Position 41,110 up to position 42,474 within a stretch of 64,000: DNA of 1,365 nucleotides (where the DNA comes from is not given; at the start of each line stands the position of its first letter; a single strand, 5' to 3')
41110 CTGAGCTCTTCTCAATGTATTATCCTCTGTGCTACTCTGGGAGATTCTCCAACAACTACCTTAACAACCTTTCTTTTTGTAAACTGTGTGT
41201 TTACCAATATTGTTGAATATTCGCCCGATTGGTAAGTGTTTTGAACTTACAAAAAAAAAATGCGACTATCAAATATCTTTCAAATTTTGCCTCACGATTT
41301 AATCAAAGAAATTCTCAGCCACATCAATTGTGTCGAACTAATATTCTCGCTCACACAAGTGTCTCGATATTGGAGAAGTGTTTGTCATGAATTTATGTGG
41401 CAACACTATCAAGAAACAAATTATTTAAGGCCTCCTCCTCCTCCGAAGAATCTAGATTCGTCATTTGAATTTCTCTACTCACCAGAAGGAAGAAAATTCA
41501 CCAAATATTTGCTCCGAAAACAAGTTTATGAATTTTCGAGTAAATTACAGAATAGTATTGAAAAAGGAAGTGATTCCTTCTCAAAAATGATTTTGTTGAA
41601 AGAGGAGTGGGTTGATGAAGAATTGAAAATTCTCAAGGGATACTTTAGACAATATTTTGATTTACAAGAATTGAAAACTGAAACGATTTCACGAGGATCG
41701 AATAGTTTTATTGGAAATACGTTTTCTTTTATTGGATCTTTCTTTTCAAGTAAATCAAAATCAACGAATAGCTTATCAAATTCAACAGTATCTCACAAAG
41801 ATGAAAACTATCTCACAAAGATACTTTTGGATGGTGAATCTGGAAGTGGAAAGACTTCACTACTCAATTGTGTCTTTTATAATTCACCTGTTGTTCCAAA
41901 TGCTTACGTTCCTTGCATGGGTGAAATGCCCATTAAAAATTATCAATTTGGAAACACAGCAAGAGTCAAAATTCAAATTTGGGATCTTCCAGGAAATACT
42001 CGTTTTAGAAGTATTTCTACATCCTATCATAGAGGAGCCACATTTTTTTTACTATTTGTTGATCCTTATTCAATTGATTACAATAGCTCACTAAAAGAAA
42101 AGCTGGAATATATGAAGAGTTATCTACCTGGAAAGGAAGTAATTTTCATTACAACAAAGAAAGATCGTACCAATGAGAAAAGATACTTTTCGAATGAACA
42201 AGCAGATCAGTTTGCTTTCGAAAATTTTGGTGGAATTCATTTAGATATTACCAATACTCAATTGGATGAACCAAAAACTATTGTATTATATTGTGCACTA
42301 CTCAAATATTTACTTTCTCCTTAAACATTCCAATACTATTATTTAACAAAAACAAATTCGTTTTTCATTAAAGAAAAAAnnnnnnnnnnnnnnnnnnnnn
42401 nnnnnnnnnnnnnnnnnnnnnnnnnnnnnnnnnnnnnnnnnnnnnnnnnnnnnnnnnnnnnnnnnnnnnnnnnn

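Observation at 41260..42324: F-box fused to a Rab-like small GTPase, within a local cluster of F-box/LRR genes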

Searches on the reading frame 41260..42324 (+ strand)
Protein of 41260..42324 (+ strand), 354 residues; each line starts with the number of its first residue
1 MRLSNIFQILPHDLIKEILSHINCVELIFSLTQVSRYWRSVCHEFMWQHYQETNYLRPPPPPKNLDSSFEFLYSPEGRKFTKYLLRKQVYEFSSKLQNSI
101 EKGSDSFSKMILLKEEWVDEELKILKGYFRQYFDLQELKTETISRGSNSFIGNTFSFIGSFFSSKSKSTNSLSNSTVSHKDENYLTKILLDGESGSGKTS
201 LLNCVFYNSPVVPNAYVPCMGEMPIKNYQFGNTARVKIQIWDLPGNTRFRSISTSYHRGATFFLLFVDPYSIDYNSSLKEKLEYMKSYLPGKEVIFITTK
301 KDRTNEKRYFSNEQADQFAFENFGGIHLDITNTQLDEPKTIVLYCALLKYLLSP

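Call 3: search_protein_families(library=pfam, proteins=[window:41260-42324:+], max_evalue=1)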
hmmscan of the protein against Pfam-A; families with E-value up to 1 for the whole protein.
window:41260-42324:+ (354 aa): 16 families
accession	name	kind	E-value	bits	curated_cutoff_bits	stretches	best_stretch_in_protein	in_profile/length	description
PF08477.19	Roc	-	1.4e-12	48.3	27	1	187-302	1-119/119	Ras of Complex, Roc, domain of DAPkinase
PF00071.28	Ras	-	4.2e-12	46.4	21.6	1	187-321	1-133/162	Ras family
PF04670.18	Gtr1_RagA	-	1.8e-07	31.3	22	1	187-289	1-102/232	Gtr1/RagA G protein conserved region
PF00646.38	F-box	-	7.9e-06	26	20.5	1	9-43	3-36/43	F-box domain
PF12937.12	F-box-like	-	1.4e-05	25.2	24.3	1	8-49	2-43/47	F-box-like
PF00025.27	Arf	-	7.9e-05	22.6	22.3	1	183-305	12-129/174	ADP-ribosylation factor family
PF01926.29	MMR_HSR1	-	0.017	15.6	21.9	1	188-300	2-113/113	50S ribosome-binding GTPase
PF09439.16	SRPRB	-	0.019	14.8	25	1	186-252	4-62/178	Signal recognition particle receptor beta subunit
PF09732.14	CactinC_cactus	-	0.023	15.1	30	1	35-74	10-50/125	Cactus-binding C-terminus of cactin protein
PF13191.12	AAA_16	-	0.058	14.3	32.6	1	188-207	27-46/167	AAA ATPase domain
PF13555.12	AAA_29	-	0.11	12.7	27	1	187-203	24-40/61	P-loop containing region of AAA domain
PF15966.10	F-box_4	-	0.13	12.6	32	1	7-46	5-43/116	F-box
PF00158.32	Sigma54_activat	-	0.13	12.4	20.2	1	182-216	19-53/168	Sigma-54 interaction domain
PF00005.33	ABC_tran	-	0.15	13.1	25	1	187-206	13-32/137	ABC transporter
PF10236.15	DAP3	-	0.16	11.6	23.1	1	168-203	6-41/311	Mitochondrial ribosomal death-associated protein 3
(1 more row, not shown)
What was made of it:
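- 41272..41415 (+): F-box, aa ~5-52: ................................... PF00646 26.0 bits and PF12937 25.2 bits, both above cut-off (call 3).
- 41806..42321 (+): Rab-like G domain, aa 183-354, ending directly after helix alpha-5 with no hypervariable tail and no prenylation cysteines. Roc and Ras Pfam hits (call 3).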

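Call 5: find_homologous_proteins(query=window:41260-42321:+, max_evalue=0.001)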
Query window:41260-42321:+ (354 aa): 3 proteins with E <= 0.001 among 1181 candidates.
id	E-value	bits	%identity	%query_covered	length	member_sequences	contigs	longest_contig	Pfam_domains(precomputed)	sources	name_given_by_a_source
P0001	1.4e-159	549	100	69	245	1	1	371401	PF08477.20,PF04670.19,PF00071.29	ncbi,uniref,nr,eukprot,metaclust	ncbi:rab family small GTPase [Naegleria gruberi]|uniref:Rab family small GTPase n=1 Tax=Naegleria gr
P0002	7.1e-105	369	51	100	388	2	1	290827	PF08477.20,PF00071.29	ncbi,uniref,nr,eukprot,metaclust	ncbi:small GTPase [Naegleria gruberi]|uniref:Small GTPase n=1 Tax=Naegleria gruberi TaxID=5762 RepID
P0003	3.8e-4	38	26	41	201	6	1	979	PF00025.28,PF08477.20,PF00071.29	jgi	-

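Call 9: find_encoding_contigs(protein=P0002, flank=10000, max_places=4)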
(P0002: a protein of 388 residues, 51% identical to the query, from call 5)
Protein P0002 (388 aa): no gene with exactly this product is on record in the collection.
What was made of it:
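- Tried and rejected: The look-up of the paralog P0002's genomic locus returned nothing (call 9).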

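Call 18: search_protein_representatives(alignment_id=A1)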
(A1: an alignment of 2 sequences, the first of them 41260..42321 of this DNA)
Query: 2 sequences, 390 profile positions. Proteins with E-value up to 0.001 (for the whole library): 26716; up to 1e-10: 4785; up to 1e-30: 23. The best 150 are listed.
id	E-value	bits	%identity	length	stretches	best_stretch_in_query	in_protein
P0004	5.7e-121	420.7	-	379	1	4-385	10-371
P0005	1.4e-71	258.1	-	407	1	3-389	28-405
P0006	9.2e-66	238.9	-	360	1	3-387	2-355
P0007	1.5e-53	198.8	-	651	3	177-353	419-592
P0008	4.6e-53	197.1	-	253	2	211-385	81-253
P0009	9.9e-53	196.0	-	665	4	214-353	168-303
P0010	5.7e-48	180.4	-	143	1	249-384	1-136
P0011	1.6e-46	175.6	-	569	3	183-378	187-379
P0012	5.7e-44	167.2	-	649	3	181-351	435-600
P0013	2.0e-42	162.1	-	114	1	270-385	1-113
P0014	5.3e-38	147.5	-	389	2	173-353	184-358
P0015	6.4e-38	147.3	-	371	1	8-385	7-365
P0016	2.0e-37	145.6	-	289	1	112-385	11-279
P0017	2.1e-36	142.3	-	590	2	178-346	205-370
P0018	5.6e-36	140.9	-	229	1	215-387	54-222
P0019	1.4e-34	136.3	-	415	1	3-388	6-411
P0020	1.5e-34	136.2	-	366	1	27-384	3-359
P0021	2.2e-32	129.1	-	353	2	209-384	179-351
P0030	9.7e-29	117.1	-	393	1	6-385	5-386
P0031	1.8e-28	116.2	-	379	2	210-387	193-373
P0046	3.5e-23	98.8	-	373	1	10-381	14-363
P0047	3.5e-23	98.8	-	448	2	115-381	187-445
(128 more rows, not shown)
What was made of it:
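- Tried and rejected: The exhaustive HMMER search was needed (call 18).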

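Call 20: list_cluster_members(proteins=[P0004, P0005, P0006, P0015, P0019, P0020, P0021, P0030, P0031, P0047])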
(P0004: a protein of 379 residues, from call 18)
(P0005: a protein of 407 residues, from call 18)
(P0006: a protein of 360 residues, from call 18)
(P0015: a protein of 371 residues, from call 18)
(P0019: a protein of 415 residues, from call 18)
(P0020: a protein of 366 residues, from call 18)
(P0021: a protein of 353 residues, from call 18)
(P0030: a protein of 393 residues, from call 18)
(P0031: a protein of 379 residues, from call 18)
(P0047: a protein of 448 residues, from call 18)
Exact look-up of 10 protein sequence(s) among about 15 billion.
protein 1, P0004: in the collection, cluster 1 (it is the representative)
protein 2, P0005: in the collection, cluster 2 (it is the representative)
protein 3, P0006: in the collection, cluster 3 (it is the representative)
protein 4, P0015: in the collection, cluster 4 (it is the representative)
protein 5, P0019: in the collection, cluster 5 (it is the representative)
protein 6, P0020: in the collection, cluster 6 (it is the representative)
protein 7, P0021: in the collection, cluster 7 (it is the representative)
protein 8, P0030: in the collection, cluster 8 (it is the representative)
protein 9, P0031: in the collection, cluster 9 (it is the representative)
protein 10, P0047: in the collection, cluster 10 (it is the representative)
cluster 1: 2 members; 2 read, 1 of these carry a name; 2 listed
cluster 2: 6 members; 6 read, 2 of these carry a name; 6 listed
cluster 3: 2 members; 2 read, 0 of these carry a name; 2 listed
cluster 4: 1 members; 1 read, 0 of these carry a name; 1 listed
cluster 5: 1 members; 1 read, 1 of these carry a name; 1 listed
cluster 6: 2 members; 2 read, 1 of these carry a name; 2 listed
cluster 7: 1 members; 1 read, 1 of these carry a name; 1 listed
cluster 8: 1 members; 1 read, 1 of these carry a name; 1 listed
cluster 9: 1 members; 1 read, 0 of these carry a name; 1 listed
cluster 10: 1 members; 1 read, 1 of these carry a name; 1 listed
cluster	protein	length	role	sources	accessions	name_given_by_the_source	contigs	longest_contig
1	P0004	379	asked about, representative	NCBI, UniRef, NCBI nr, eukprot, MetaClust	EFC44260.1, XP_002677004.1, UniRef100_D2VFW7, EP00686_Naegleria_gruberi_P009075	rab family small GTPase [Naegleria gruberi] | Rab family small GTPase n=1 Tax=Naegleria gruberi TaxID=5762 RepID=D2VFW7_NAEGR | XP_002677004.1 rab family small GTPase [Naegleria gruberi strain NEG-M]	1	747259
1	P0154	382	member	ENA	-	-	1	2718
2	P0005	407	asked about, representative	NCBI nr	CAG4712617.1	unnamed protein product [Naegleria fowleri]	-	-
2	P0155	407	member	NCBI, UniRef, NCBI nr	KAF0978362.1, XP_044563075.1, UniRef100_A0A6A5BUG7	hypothetical protein FDP41_002877 [Naegleria fowleri] | F-box domain-containing protein n=1 Tax=Naegleria fowleri TaxID=5763 ... | uncharacterized protein FDP41_002877 [Naegleria fowleri]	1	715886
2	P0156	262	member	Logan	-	-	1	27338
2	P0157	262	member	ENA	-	-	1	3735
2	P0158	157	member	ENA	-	-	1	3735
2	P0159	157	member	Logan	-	-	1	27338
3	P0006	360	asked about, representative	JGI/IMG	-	-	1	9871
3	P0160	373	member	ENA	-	-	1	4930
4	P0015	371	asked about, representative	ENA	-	-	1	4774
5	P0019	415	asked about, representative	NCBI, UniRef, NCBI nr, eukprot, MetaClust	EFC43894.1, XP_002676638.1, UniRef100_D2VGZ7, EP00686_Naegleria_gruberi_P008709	rab family small GTPase [Naegleria gruberi] | Rab family small GTPase n=1 Tax=Naegleria gruberi TaxID=5762 RepID=D2VGZ7_NAEGR | XP_002676638.1 rab family small GTPase [Naegleria gruberi strain NEG-M]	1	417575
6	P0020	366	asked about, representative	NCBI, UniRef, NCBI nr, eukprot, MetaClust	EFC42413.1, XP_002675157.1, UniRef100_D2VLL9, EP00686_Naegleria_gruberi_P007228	small GTPase [Naegleria gruberi] | Small GTPase n=1 Tax=Naegleria gruberi TaxID=5762 RepID=D2VLL9_NAEGR | XP_002675157.1 small GTPase [Naegleria gruberi]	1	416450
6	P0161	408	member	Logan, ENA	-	-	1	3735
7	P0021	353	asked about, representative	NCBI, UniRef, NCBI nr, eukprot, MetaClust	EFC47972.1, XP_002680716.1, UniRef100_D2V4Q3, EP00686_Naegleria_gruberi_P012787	rab subfamily member [Naegleria gruberi] | Rab subfamily member n=1 Tax=Naegleria gruberi TaxID=5762 RepID=D2V4Q3_NAEGR | XP_002680716.1 rab subfamily member [Naegleria gruberi strain NEG-M]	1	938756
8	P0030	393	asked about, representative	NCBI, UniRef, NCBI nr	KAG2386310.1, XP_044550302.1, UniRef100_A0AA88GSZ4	hypothetical protein C9374_002756 [Naegleria lovaniensis] | F-box domain-containing protein n=1 Tax=Naegleria lovaniensis TaxID=51637 ... | uncharacterized protein C9374_002756 [Naegleria lovaniensis]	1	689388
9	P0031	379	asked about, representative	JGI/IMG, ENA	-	-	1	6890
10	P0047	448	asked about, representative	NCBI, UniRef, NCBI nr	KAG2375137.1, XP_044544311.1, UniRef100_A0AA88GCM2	hypothetical protein C9374_010141 [Naegleria lovaniensis] | F-box domain-containing protein n=1 Tax=Naegleria lovaniensis TaxID=51637 ... | uncharacterized protein C9374_010141 [Naegleria lovaniensis]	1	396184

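Call 25: list_cluster_members(proteins=[P0001, P0002, window:41260-42321:+])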
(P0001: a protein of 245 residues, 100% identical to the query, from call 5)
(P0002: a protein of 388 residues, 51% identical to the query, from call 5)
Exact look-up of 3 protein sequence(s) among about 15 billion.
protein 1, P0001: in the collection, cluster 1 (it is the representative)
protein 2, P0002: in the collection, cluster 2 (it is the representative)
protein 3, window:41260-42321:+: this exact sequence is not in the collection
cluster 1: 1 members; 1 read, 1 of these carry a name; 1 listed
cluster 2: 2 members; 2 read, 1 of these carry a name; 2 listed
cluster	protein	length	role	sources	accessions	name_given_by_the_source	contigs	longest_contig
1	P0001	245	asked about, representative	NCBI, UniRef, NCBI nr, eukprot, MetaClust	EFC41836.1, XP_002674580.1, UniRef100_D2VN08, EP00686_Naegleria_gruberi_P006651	rab family small GTPase [Naegleria gruberi] | Rab family small GTPase n=1 Tax=Naegleria gruberi TaxID=5762 RepID=D2VN08_NAEGR | XP_002674580.1 rab family small GTPase [Naegleria gruberi strain NEG-M]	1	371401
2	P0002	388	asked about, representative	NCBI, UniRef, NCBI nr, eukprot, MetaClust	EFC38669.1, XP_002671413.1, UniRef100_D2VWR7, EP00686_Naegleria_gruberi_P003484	small GTPase [Naegleria gruberi] | Small GTPase n=1 Tax=Naegleria gruberi TaxID=5762 RepID=D2VWR7_NAEGR | XP_002671413.1 small GTPase [Naegleria gruberi]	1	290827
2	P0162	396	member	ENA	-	-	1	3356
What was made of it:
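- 41260..42324 (+): Complete single-exon coding sequence, 354 aa plus stop, of the F-box–Rab-like GTPase. It is the corrected form of XP_002674580.1. 100% identity to P0001 / XP_002674580.1 over aa 110-354 (calls 5, 25).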

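Call 30: find_homologous_proteins(query=A2, max_evalue=1e-10)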
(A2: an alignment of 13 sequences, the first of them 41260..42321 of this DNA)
Query A2 (13 sequences) (354 aa, profile of the alignment): 6 proteins with E <= 1e-10 among 6933 candidates.
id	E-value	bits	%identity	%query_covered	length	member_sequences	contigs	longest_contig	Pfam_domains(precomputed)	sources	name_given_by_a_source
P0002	2.7e-140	486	51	100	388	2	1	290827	PF08477.20,PF00071.29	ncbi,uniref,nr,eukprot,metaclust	ncbi:small GTPase [Naegleria gruberi]|uniref:Small GTPase n=1 Tax=Naegleria gruberi TaxID=5762 RepID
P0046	4.4e-100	353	24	97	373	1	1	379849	PF08477.20,PF00071.29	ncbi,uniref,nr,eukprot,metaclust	ncbi:predicted protein [Naegleria gruberi]|uniref:Predicted protein n=1 Tax=Naegleria gruberi TaxID=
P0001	2.8e-82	295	100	69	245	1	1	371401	PF08477.20,PF04670.19,PF00071.29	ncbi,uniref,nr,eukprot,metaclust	ncbi:rab family small GTPase [Naegleria gruberi]|uniref:Rab family small GTPase n=1 Tax=Naegleria gr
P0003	5.4e-23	100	26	41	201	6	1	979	PF00025.28,PF08477.20,PF00071.29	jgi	-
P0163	2.2e-17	81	28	38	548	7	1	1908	PF00025.28,PF08477.20,PF07534.23,PF00071.29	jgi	-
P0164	8.7e-17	79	28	38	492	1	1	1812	PF00025.28,PF08477.20,PF07534.23,PF00071.29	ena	-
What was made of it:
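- Tried and rejected: The word-indexed homolog search found only 3 and then 6 hits and missed most paralogs (calls 5, 30).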

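Call 36: search_protein_families(library=pfam, proteins=[P0002, P0004, P0005, P0019, P0021, P0030, P0047, P0006, P0046], max_evalue=0.01)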
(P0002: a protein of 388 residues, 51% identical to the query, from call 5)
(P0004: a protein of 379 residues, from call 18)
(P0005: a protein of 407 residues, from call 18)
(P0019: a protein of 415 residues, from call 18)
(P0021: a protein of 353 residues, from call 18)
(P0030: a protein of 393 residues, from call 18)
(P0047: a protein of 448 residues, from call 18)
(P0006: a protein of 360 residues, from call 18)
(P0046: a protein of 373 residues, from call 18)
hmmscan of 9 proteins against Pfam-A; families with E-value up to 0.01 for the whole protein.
P0002 (388 aa): 5 families
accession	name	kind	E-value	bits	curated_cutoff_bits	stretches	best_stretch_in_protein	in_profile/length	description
PF00071.28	Ras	-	1.4e-19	70.6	21.6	1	214-351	1-133/162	Ras family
PF08477.19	Roc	-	4.2e-18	66.2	27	1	214-333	1-119/119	Ras of Complex, Roc, domain of DAPkinase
PF00025.27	Arf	-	0.00015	21.7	22.3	1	213-345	15-137/174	ADP-ribosylation factor family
PF04670.18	Gtr1_RagA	-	0.00027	20.9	22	1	214-342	1-131/232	Gtr1/RagA G protein conserved region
PF12937.12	F-box-like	-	0.00058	20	24.3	1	8-50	2-43/47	F-box-like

P0004 (379 aa): 6 families
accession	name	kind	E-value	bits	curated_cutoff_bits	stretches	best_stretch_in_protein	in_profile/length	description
PF00071.28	Ras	-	7.1e-21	74.9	21.6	1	202-339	1-133/162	Ras family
PF08477.19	Roc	-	2.1e-20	73.6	27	1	202-321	1-119/119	Ras of Complex, Roc, domain of DAPkinase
PF00025.27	Arf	-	2.3e-10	40.7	22.3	1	202-352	16-156/174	ADP-ribosylation factor family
PF00646.38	F-box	-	2.6e-07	30.7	20.5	1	16-48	4-35/43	F-box domain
PF04670.18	Gtr1_RagA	-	1.4e-06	28.4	22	1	202-327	1-128/232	Gtr1/RagA G protein conserved region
PF12937.12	F-box-like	-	1.8e-05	24.8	24.3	1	14-48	2-35/47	F-box-like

P0005 (407 aa): 6 families
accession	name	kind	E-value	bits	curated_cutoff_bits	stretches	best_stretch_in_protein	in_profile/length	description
PF00071.28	Ras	-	2.9e-21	76.2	21.6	1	238-379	3-142/162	Ras family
PF08477.19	Roc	-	9.3e-17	61.8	27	1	240-350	5-119/119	Ras of Complex, Roc, domain of DAPkinase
PF00025.27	Arf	-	4.6e-06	26.7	22.3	1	235-357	15-133/174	ADP-ribosylation factor family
PF12937.12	F-box-like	-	1.5e-05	25.1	24.3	1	32-65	1-33/47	F-box-like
PF00646.38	F-box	-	4.5e-05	23.6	20.5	1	32-65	1-33/43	F-box domain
PF08694.16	UFC1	-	0.0042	17.2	25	1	71-166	26-113/155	Ubiquitin-fold modifier-conjugating enzyme 1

P0019 (415 aa): 6 families
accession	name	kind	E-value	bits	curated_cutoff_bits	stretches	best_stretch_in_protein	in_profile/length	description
PF00071.28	Ras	-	1.9e-29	102.8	21.6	1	243-390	4-146/162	Ras family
PF08477.19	Roc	-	9.4e-21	74.7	27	1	241-357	2-119/119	Ras of Complex, Roc, domain of DAPkinase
PF00025.27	Arf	-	8.3e-08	32.3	22.3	1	236-387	12-156/174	ADP-ribosylation factor family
PF12937.12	F-box-like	-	1.3e-06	28.5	24.3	1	11-45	2-35/47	F-box-like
PF00646.38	F-box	-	1.4e-06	28.4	20.5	1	12-45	3-35/43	F-box domain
PF04670.18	Gtr1_RagA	-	0.00027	20.9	22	1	244-370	5-134/232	Gtr1/RagA G protein conserved region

P0021 (353 aa): 3 families
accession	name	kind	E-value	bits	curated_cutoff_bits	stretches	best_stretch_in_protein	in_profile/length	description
PF00646.38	F-box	-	1.3e-05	25.3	20.5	1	19-50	4-34/43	F-box domain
PF12937.12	F-box-like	-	7.7e-05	22.8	24.3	1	18-51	3-35/47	F-box-like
PF00071.28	Ras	-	0.0004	20.5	21.6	1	186-302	2-121/162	Ras family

P0030 (393 aa): 3 families
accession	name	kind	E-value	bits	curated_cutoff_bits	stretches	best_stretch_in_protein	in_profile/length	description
PF00071.28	Ras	-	3e-12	46.9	21.6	1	200-364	1-142/162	Ras family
PF08477.19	Roc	-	1.7e-06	28.7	27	1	200-319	1-109/119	Ras of Complex, Roc, domain of DAPkinase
PF00646.38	F-box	-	7.4e-05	23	20.5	1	6-44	1-38/43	F-box domain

P0047 (448 aa): 4 families
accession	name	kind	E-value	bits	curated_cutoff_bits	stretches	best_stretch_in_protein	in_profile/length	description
PF00071.28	Ras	-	6.2e-15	55.6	21.6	1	277-427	1-142/162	Ras family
PF12937.12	F-box-like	-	4e-07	30.1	24.3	1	33-63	3-32/47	F-box-like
PF00646.38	F-box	-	2.5e-05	24.4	20.5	1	32-63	2-32/43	F-box domain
PF08477.19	Roc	-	0.00023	21.8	27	1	278-398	2-119/119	Ras of Complex, Roc, domain of DAPkinase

P0006 (360 aa): 5 families
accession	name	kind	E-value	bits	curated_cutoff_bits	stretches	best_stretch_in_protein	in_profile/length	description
PF00071.28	Ras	-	1.1e-22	80.8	21.6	1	182-331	1-142/162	Ras family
PF08477.19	Roc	-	1.2e-14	55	27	1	182-302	1-119/119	Ras of Complex, Roc, domain of DAPkinase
PF00025.27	Arf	-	1.8e-08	34.5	22.3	1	179-317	13-140/174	ADP-ribosylation factor family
PF00646.38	F-box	-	8.1e-07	29.2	20.5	1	7-41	2-35/43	F-box domain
PF12937.12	F-box-like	-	1e-05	25.7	24.3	1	6-40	1-34/47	F-box-like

P0046 (373 aa): 2 families
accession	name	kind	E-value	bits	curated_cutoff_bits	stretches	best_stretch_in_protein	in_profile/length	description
PF00071.28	Ras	-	1.2e-10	41.7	21.6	1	196-328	1-127/162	Ras family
PF08477.19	Roc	-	8.2e-06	26.5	27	1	196-312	1-119/119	Ras of Complex, Roc, domain of DAPkinase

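Call 37: predict_structure(alignment_id=A2)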
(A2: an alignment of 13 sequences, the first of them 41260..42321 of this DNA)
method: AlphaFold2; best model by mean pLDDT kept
length: 354 residues; sequences in the alignment: 13
mean_pLDDT: 73.6   pTM: 0.77
mean pLDDT of the five models: 73.6, 72.3, 72.2, 71.3, 68.7
residues with pLDDT >= 90: 64; 70-90: 174; 50-70: 65; < 50: 51
segments of 3 or more residues with pLDDT < 50: 1-3, 137-179, 248-251
pLDDT, mean of each block of 10 residues (from residue 1): 55 78 79 73 82 71 63 84 92 91 64 87 88 55 35 40 33 36 87 82 86 58 81 87 63 72 89 70 76 87 68 88 89 87 95 84
secondary structure, 60 per line:
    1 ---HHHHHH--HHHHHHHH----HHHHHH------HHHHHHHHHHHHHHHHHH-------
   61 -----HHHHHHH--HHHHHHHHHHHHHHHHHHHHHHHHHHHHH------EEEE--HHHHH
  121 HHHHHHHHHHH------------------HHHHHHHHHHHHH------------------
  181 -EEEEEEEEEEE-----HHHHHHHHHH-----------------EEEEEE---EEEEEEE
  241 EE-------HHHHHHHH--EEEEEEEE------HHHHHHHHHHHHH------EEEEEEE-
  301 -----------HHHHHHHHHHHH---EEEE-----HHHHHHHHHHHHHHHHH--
elements in order: H4-9 H12-19 H24-29 H36-53 H66-72 H75-103 E110-113 H116-131 H150-162 E182-192 H198-207 E225-230 E234-242 H250-257 E260-267 H274-286 E293-299 H312-323 E327-330 H336-352
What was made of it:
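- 41272..41415 (+): Predicted helices at 4-9, 12-19, 24-29 and 36-53 (call 37).
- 41455..41652 (+): Family-specific conserved helical linker, aa ~66-131, with motifs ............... and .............. Predicted helices at 66-72, 75-103 and 116-131, with pLDDT up to about 90 (call 37).
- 41668..41796 (+): Low-complexity Ser/Asn-rich, predicted disordered spacer, aa ~137-179. It contains the conserved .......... motif. pLDDT below 50 over residues 137-179 (call 37).
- On F-box proteins (Pfam PF00646 / PF12937): The AlphaFold model shows four short helices over aa 4-53 (call 37).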
